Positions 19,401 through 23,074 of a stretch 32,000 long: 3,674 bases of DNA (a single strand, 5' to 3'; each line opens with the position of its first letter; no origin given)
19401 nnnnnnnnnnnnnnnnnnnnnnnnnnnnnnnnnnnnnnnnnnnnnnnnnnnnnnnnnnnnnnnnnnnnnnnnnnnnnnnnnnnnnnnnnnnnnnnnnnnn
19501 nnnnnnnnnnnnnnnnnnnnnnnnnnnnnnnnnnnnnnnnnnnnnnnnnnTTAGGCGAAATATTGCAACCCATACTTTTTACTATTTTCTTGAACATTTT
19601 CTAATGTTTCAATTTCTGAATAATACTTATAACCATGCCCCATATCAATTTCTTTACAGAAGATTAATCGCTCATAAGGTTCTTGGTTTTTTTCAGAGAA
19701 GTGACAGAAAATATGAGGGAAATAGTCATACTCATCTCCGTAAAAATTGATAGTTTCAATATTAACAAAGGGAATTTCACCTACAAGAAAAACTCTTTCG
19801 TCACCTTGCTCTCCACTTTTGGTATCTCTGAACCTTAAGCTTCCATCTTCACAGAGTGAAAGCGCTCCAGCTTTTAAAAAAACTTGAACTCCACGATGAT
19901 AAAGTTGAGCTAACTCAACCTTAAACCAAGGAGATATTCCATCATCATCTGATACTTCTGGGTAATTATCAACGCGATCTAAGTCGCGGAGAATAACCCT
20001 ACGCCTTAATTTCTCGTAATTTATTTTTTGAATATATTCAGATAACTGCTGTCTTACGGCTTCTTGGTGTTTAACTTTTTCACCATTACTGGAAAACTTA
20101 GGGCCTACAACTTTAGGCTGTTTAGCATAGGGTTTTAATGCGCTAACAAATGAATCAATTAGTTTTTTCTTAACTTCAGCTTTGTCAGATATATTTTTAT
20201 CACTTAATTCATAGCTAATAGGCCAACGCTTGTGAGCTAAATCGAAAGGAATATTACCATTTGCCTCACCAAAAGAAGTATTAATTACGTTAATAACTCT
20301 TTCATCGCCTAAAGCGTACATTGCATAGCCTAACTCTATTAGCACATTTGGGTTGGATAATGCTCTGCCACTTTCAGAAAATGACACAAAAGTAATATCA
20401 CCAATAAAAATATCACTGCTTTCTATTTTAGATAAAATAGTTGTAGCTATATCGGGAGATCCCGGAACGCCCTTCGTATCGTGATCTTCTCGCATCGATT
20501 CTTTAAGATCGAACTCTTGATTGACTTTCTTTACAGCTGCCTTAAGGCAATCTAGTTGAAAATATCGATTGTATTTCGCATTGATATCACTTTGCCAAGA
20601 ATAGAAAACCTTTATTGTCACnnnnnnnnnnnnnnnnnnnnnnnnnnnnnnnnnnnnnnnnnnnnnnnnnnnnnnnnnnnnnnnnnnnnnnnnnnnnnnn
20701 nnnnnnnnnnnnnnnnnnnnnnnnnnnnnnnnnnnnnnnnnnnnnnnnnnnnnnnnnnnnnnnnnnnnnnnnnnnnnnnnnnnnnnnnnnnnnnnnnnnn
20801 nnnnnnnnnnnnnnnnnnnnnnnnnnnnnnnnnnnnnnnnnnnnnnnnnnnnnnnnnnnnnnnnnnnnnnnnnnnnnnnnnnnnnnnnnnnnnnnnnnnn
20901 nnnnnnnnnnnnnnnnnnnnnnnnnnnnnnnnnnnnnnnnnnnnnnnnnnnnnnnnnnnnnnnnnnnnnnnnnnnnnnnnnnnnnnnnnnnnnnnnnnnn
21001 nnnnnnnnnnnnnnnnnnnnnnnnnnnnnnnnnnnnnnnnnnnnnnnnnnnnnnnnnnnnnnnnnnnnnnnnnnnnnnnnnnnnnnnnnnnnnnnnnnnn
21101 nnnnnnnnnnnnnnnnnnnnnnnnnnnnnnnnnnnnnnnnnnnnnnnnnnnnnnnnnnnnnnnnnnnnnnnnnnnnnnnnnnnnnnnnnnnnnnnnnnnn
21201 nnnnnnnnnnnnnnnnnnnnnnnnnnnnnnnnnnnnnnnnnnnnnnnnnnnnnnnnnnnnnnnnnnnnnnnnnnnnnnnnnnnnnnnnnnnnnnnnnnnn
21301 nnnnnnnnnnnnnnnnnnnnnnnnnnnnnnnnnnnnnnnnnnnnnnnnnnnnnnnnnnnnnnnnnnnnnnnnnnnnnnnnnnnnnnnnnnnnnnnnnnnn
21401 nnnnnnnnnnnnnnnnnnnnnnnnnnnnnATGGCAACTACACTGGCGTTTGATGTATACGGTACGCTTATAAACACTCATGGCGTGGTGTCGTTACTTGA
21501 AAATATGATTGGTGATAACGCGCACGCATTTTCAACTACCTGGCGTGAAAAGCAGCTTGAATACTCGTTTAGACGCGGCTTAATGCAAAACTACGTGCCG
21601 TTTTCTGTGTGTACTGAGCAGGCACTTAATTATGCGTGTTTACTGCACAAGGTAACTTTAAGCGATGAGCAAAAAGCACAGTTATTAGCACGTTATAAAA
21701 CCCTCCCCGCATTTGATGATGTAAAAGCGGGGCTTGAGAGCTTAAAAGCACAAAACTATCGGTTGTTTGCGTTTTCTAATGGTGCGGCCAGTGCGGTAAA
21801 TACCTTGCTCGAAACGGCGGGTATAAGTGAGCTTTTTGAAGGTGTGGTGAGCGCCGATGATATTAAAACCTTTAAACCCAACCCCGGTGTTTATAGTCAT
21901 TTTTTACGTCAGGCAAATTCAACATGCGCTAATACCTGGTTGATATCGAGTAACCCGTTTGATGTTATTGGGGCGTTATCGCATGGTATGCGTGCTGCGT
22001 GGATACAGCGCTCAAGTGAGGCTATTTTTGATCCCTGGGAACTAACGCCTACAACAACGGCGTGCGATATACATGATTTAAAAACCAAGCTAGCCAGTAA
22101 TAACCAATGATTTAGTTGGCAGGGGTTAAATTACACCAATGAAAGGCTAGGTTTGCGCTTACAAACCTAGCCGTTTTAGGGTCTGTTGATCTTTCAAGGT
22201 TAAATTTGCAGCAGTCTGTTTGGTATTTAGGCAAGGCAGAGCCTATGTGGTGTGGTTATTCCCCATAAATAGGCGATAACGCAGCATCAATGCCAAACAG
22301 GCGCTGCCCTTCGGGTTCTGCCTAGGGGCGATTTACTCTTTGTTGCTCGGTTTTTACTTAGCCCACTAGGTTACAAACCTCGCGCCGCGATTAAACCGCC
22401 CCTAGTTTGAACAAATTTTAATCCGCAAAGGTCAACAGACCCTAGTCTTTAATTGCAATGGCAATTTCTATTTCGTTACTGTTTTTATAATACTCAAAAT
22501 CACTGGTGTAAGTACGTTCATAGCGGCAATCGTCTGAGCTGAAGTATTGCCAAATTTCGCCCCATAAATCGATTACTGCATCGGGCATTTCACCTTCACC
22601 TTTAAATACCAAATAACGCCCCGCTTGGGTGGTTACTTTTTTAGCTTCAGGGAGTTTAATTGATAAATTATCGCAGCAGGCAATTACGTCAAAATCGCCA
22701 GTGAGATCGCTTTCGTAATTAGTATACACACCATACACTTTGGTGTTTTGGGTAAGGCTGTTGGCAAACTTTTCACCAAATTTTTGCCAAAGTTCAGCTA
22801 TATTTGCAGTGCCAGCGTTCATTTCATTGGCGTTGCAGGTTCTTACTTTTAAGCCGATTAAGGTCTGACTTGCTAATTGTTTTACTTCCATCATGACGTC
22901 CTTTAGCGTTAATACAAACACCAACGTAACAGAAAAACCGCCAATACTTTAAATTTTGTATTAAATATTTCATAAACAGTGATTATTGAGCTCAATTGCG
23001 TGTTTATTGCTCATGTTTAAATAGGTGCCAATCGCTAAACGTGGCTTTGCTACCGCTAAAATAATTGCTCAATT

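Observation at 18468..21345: Low-GC island of unrecognised genes, organised like an integrase-less integron cassette array (CALIN), inserted between mesD and a dehalogenase gene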

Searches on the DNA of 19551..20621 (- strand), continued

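Call 92: search_with_rna_model(model_id=R1, sources=[L111, L112, L113, L114, L115, L116, L117, L118, L119, L120, L121, L122, L123, L124, L125, L126, L127, L128, L129, L130, L131, L132, L133, L134, L135, L136, L137, L138, L139, L140, L141, L142, L143, L144, L145, L146, L147, L148, L149, L150, L151, L152, L153, L154, L155, L156, L157, L158, L159, L160, L161, L162, L163, L164, L165, L166, L167, L168, L169, L170, L171, L172, L173, L174, L175, L176, L177, L178, L179, L180, L181, L182, L183, L184, L185, L186, L187, L188, L189, L190, L191, L192, L193, L194, L195, L196, L197, L198, L199, L200, L201, L202, L203, L204, L205, L206, L207, L208, L209, L210], filters=default, max_evalue=0.001)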
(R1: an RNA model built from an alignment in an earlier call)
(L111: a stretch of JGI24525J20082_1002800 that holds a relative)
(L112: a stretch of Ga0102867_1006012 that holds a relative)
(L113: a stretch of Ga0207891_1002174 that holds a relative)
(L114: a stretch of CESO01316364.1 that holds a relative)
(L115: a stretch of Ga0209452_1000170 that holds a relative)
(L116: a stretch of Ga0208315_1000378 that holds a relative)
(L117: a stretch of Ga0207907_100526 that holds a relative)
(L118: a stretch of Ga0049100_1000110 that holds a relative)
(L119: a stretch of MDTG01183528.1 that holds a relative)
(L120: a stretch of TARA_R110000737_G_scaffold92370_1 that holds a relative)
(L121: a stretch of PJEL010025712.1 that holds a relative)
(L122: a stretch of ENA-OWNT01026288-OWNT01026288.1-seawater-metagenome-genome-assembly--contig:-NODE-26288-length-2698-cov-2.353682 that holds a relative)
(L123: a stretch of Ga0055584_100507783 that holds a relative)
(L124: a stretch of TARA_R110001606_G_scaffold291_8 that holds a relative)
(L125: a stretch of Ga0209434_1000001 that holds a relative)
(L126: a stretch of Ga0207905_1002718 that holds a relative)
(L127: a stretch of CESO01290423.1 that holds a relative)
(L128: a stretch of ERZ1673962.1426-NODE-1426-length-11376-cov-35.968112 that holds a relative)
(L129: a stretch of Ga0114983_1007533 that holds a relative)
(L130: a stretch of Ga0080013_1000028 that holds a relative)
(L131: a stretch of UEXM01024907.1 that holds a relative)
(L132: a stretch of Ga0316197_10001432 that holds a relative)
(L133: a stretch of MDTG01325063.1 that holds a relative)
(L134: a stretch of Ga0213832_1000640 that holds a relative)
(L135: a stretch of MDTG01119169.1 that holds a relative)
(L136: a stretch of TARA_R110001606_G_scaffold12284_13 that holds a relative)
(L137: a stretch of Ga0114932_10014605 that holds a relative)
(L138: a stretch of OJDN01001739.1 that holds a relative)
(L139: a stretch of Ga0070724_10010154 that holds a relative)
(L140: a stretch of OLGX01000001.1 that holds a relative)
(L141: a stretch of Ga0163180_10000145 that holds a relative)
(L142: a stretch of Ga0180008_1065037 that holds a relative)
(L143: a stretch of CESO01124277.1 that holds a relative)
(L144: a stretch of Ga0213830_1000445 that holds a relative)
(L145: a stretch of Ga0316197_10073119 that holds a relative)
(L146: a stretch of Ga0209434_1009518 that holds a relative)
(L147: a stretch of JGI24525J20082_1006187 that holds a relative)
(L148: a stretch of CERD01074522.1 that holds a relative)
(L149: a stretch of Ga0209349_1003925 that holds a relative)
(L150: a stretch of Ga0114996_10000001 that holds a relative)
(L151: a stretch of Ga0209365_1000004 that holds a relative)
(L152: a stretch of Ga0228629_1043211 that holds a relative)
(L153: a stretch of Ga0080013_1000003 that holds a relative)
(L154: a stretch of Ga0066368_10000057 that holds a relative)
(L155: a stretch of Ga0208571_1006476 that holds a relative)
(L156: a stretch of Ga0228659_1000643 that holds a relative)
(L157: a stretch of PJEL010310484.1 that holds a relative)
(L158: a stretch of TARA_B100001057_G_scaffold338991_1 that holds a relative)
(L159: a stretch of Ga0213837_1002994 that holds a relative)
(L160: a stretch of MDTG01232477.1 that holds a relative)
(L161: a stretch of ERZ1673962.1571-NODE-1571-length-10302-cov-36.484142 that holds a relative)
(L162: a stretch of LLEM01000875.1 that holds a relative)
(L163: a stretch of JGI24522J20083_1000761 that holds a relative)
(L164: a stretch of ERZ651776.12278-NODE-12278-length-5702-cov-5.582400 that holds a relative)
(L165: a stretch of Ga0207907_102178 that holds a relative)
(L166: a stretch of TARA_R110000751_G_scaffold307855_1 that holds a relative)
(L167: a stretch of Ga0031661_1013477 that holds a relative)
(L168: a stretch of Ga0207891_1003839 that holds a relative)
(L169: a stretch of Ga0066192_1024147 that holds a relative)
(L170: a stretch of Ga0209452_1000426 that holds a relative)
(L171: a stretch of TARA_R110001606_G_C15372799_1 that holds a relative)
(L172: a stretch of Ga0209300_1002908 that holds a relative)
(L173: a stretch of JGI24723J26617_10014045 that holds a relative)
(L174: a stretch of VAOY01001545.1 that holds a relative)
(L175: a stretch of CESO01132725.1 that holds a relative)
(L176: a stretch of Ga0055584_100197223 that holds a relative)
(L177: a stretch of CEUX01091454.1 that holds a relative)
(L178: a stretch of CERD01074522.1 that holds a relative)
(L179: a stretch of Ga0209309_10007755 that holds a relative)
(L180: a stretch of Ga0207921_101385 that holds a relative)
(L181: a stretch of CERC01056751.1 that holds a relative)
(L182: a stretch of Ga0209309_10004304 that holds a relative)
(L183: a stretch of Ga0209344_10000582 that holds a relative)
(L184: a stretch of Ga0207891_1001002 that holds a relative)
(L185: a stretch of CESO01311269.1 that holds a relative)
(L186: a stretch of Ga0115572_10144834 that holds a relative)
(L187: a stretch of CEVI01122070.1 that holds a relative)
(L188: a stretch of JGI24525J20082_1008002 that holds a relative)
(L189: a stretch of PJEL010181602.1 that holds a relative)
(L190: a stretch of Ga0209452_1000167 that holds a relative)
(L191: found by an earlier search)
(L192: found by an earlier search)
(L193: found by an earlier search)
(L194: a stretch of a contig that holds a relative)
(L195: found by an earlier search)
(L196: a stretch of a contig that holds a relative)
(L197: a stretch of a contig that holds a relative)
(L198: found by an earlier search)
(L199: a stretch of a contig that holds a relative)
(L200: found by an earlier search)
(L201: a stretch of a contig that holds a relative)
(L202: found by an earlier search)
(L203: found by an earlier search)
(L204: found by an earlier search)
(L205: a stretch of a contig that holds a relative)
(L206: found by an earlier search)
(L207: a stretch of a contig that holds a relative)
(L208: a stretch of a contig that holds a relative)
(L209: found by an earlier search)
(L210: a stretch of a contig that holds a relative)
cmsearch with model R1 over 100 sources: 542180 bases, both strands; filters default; matches with E-value up to 0.001: 90.
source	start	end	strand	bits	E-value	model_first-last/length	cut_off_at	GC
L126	488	613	-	119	2.5e-27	1-126/126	no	0.47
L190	142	267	-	113.2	7.9e-26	1-126/126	no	0.42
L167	398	523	+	112.3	1.4e-25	1-126/126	no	0.42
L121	3716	3843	-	107.3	2.7e-24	1-126/126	no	0.45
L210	5923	6049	-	101.7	7.5e-23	1-126/126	no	0.46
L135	4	129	-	79.2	5e-17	1-126/126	no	0.44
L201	4199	4295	+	77.4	1.4e-16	1-126/126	no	0.51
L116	3967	4063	+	73.2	1.7e-15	1-126/126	no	0.48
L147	1310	1434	-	67.4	5.2e-14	1-126/126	no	0.39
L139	1929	2028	-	63.6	5.1e-13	1-126/126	no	0.38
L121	2708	2807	-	61.6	1.7e-12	1-126/126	no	0.5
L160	2723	2822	-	61.4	1.9e-12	1-126/126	no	0.32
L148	6431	6529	-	59.9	4.7e-12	1-126/126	no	0.37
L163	625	722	+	57.6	1.8e-11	1-126/126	no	0.36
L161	8524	8624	+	56.5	3.5e-11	1-126/126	no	0.39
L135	2085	2185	-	56.2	4.2e-11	1-126/126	no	0.43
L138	4446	4547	+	56.2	4.3e-11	1-126/126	no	0.42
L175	855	955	+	56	4.7e-11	1-126/126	no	0.37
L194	151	251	-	55.8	5.3e-11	1-126/126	no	0.49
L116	1385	1482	+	55.2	7.5e-11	1-126/126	no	0.35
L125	3306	3384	+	54.7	1e-10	1-126/126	no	0.42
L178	490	591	+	53.9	1.6e-10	1-126/126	no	0.43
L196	4340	4440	+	53.3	2.4e-10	1-126/126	no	0.46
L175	1749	1849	+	50.6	1.1e-09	1-126/126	no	0.5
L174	5478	5579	+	50.6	1.2e-09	1-126/126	no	0.39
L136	983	1081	-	50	1.7e-09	1-126/126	no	0.39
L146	1105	1220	+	49.7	1.9e-09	1-126/126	no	0.5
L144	5452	5556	-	48.9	3.3e-09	1-126/126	no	0.35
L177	2393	2508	+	48.7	3.7e-09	1-126/126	no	0.49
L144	3863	3962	-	47.8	6.1e-09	1-126/126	no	0.4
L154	215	317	+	47.7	6.6e-09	1-126/126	no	0.49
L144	7433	7539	-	47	1e-08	1-126/126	no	0.46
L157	153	213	-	46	1.9e-08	1-126/126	no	0.59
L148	7195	7294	-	45.3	2.7e-08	1-126/126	no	0.43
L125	508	611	+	45.3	2.7e-08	1-126/126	no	0.36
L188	1620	1720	-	44.6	4e-08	1-126/126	no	0.42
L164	4859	4958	-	44.1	5.4e-08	1-126/126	no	0.44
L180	3029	3119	+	43.7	7.1e-08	1-126/126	no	0.44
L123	751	845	+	43.4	8.3e-08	1-126/126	no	0.39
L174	6157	6256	+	43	1e-07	1-126/126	no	0.43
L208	8468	8584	+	42.8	1.2e-07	1-126/126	no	0.54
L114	86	185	-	42.8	1.2e-07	1-126/126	no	0.38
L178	2223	2322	+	42.7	1.3e-07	1-126/126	no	0.41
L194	941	1040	-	42.2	1.7e-07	1-126/126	no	0.45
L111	2488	2587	-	41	3.4e-07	1-126/126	no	0.38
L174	2895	2994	+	40.8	3.9e-07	1-126/126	no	0.46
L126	2551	2619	-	39.9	6.7e-07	1-126/126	no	0.54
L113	2376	2476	+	39.9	6.7e-07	1-126/126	no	0.45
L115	7381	7482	+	39.8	7.3e-07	1-126/126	no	0.44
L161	9149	9280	+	39.7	7.7e-07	1-126/126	no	0.53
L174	4862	4965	+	39.4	8.9e-07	1-126/126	no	0.44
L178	1292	1394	+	39.1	1.1e-06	1-126/126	no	0.46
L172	4559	4639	-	38.6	1.5e-06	1-126/126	no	0.53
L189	1098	1195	+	37.7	2.5e-06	1-126/126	no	0.44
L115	7838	7939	+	37.7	2.6e-06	1-126/126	no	0.51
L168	853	951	+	37.6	2.6e-06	1-126/126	no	0.58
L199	1426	1499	+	37.5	2.8e-06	1-126/126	no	0.57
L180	2213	2281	+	37.3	3.2e-06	1-126/126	no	0.41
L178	2735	2839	+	37.3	3.2e-06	1-126/126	no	0.47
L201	3172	3289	+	36.6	4.8e-06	1-126/126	no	0.52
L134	10745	10804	-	36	6.7e-06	1-126/126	no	0.43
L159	3623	3682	-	36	6.7e-06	1-126/126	no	0.43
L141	5372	5472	-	35.9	7.4e-06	1-126/126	no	0.46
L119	784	852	+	35.8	7.9e-06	1-126/126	no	0.45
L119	1851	1953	+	35.4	9.5e-06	1-126/126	no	0.52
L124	1833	1935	-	35.2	1.1e-05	1-126/126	no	0.5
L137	94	151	-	34.7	1.5e-05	1-126/126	no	0.52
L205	4053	4153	-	34.6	1.6e-05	1-126/126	no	0.43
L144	7892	7991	-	33.9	2.4e-05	1-126/126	no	0.47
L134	9821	9919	-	33.4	3.1e-05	1-126/126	no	0.42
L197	6532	6606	+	33.4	3.3e-05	1-126/126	no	0.49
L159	2699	2797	-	32.4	5.8e-05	1-126/126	no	0.4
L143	2319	2390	-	32.1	6.9e-05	1-126/126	no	0.51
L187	4268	4340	-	31.7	9.1e-05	1-126/126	no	0.49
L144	4847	4961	-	31.6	9.2e-05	1-126/126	no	0.5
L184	444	541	+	31.6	9.2e-05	1-126/126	no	0.5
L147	2173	2241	-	31.4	0.00011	1-126/126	no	0.41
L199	1813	1911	+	31.3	0.00011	1-126/126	no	0.48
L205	3627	3724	-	30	0.00024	1-126/126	no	0.37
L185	1357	1440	+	30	0.00025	1-126/126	no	0.37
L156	916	980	+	28.7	0.00053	1-126/126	no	0.37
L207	2290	2354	+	28.7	0.00053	1-126/126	no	0.37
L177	1878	1983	+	28.6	0.00056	1-126/126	no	0.42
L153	325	411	-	28.6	0.00057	1-126/126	no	0.52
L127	417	516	+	28.5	0.00058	1-126/126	no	0.36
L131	2320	2419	+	28.2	0.0007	1-126/126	no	0.41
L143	373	441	-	28.2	0.00072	1-126/126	no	0.48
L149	557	625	-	28.2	0.00072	1-126/126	no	0.48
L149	155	253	-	27.8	0.0009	1-126/126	no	0.53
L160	1277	1348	-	27.6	0.00098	1-126/126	no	0.54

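Call 114: search_with_rna_model(model_id=R1, source=L217, filters=off, max_evalue=0.01)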
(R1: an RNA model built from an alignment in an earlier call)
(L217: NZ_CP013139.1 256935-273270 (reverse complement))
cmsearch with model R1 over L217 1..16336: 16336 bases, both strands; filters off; matches with E-value up to 0.01: 3.
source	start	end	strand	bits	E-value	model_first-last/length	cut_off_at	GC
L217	4445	4545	-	51.2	2.5e-11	1-126/126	no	0.4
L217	3601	3710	-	42.1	5.4e-09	1-126/126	no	0.39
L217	2764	2864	-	38.9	3.7e-08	1-126/126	no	0.41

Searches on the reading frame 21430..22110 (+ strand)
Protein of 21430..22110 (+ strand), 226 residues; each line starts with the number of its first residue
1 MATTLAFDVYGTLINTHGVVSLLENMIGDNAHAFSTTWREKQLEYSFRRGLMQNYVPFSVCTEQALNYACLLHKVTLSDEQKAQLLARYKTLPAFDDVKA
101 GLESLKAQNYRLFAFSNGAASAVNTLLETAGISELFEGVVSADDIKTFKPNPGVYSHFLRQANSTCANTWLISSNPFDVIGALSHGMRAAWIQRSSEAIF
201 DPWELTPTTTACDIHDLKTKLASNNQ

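Call 5: search_protein_families(library=pfam, proteins=[window:21430-22110:+], max_evalue=0.1)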
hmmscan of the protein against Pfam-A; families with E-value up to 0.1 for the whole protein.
window:21430-22110:+ (226 aa): 3 families
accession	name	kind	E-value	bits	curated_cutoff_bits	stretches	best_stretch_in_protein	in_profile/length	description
PF00702.32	Hydrolase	-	5e-18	66.6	26.4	1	4-186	3-191/191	haloacid dehalogenase-like hydrolase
PF13419.12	HAD_2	-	7.2e-17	62.5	23.8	1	7-192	3-178/178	Haloacid dehalogenase-like hydrolase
PF13242.12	Hydrolase_like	-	0.0026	18.1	22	1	149-194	4-50/75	HAD-hyrolase-like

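Call 21: find_encoding_contigs(protein=window:21430-22110:+, flank=8000, max_places=8)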
Protein window:21430-22110:+ (226 aa): 3 contigs read that carry it; 1 place shown.
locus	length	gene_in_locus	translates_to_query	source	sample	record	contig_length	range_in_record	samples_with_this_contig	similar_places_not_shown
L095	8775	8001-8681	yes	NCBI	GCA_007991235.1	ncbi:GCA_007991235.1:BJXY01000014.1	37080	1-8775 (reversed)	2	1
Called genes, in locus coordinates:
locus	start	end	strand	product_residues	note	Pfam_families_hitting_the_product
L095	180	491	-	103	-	-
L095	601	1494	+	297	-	PF00126:HTH_1, PF03466:LysR_substrate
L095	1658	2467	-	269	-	PF01925:TauE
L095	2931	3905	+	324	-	PF08908:MesX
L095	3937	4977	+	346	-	PF01717:Meth_synt_2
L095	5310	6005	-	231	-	-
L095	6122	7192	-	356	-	-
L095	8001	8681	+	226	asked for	PF00702:Hydrolase, PF13419:HAD_2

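Call 29: find_homologous_proteins(query=window:21430-22110:+, max_evalue=1e-60)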
Query window:21430-22110:+ (226 aa): 4870 proteins with E <= 1e-60 among 6810 candidates; the best 120 are listed.
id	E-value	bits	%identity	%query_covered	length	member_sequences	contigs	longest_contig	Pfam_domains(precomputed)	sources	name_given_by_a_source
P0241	3.3e-143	492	97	100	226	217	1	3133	PF13419.13,PF00702.33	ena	-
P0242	3.7e-123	427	84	100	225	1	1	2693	PF13419.13,PF00702.33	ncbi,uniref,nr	ncbi:haloacid dehalogenase type II [Pseudoalteromonas sp. S558]|uniref:haloacid dehalogenase type II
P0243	1.2e-120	419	83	99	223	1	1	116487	PF13419.13,PF00702.33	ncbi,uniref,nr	ncbi:haloacid dehalogenase type II [Pseudoalteromonas sp. S554]|uniref:haloacid dehalogenase type II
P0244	1.8e-120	418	82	100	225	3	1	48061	PF13419.13,PF00702.33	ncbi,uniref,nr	ncbi:haloacid dehalogenase type II [Pseudoalteromonas sp. Z9A5]|uniref:haloacid dehalogenase type II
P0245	2.3e-120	418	83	99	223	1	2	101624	PF13419.13,PF00702.33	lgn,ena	-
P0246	2.3e-120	418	82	100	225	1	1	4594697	PF13419.13,PF00702.33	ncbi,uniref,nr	ncbi:haloacid dehalogenase, type II [Pseudoalteromonas aliena]|uniref:(S)-2-haloacid dehalogenase n=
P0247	2.4e-120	418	82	100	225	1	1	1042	PF13419.13,PF00702.33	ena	-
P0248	3.3e-120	417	83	100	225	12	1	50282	PF13419.13,PF00702.33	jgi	jgi:2-haloacid dehalogenase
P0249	6.3e-120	416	81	100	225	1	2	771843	PF13419.13,PF00702.33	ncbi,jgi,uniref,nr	ncbi:haloacid dehalogenase type II [Pseudoalteromonas sp. FUC4]|uniref:haloacid dehalogenase type II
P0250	8.2e-120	416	83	99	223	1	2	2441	PF13419.13,PF00702.33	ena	-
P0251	8.3e-120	416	83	99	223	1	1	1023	PF13419.13,PF00702.33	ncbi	-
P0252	8.8e-120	416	82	100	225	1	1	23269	PF13419.13,PF00702.33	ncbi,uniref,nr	ncbi:haloacid dehalogenase type II [Pseudoalteromonas aliena]|uniref:haloacid dehalogenase type II n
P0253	1.6e-119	415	83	99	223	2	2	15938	PF13419.13,PF00702.33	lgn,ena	-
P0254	2.2e-119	415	83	99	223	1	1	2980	PF13419.13,PF00702.33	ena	-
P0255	2.2e-119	415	82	99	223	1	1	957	PF13419.13,PF00702.33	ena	-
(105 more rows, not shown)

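Call 31: find_encoding_contigs(protein=P0241, flank=6000, max_places=6)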
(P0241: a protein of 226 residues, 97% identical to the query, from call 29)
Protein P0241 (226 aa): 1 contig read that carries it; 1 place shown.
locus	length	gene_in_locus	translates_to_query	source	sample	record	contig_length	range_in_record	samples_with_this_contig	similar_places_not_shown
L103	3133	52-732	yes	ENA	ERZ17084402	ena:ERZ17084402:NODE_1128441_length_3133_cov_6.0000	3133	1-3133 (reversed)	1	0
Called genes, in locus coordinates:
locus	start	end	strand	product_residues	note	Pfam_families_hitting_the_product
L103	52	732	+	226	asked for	PF00702:Hydrolase, PF13419:HAD_2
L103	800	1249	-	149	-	PF06445:GyrI-like, PF14526:Cass2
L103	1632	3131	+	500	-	?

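Call 32: find_encoding_contigs(protein=P0246, flank=10000, max_places=2)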
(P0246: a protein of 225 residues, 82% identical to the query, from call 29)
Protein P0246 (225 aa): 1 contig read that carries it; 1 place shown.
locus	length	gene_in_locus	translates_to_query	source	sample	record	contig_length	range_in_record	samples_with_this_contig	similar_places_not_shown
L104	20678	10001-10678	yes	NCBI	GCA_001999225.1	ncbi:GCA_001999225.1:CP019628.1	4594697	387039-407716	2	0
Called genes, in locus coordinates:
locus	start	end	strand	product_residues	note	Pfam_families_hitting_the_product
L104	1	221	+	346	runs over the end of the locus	PF01717:Meth_synt_2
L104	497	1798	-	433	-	-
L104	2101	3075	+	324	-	-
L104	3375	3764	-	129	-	PF12158:DUF3592 (weak)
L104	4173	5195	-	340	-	PF01757:Acyl_transf_3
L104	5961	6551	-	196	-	-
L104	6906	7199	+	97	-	-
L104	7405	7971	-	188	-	PF02525:Flavodoxin_2, PF03358:FMN_red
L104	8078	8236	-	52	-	-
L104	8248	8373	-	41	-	PF00376:MerR, PF13411:MerR_1 (weak)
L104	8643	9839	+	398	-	PF00756:Esterase, PF07719:TPR_2 (faint), PF00515:TPR_1 (faint)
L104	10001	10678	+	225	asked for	PF00702:Hydrolase, PF13419:HAD_2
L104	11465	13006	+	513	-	PF00282:Pyridoxal_deC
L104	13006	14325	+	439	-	PF13434:Lys_Orn_oxgnase, PF13738:Pyr_redox_3 (weak), PF07992:Pyr_redox_2 (weak)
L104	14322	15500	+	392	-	PF07690:MFS_1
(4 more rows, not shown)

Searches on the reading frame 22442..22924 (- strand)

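Call 25: search_protein_families(library=pfam, proteins=[window:22442-22924:-], max_evalue=0.001)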
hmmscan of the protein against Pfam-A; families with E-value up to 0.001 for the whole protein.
window:22442-22924:- (160 aa): 2 families
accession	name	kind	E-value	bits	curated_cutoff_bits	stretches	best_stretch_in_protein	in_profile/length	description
PF14526.11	Cass2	-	7.3e-24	85.1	27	1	13-158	1-150/150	Integron-associated effector binding protein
PF06445.20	GyrI-like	-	4.8e-15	56.6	26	1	12-150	3-138/155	GyrI-like small molecule binding domain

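Call 63: search_protein_families(library=ncbifam, proteins=[window:22442-22924:-], max_evalue=0.1)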
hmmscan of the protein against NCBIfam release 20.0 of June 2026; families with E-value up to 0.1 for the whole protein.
window:22442-22924:- (160 aa): 0 families
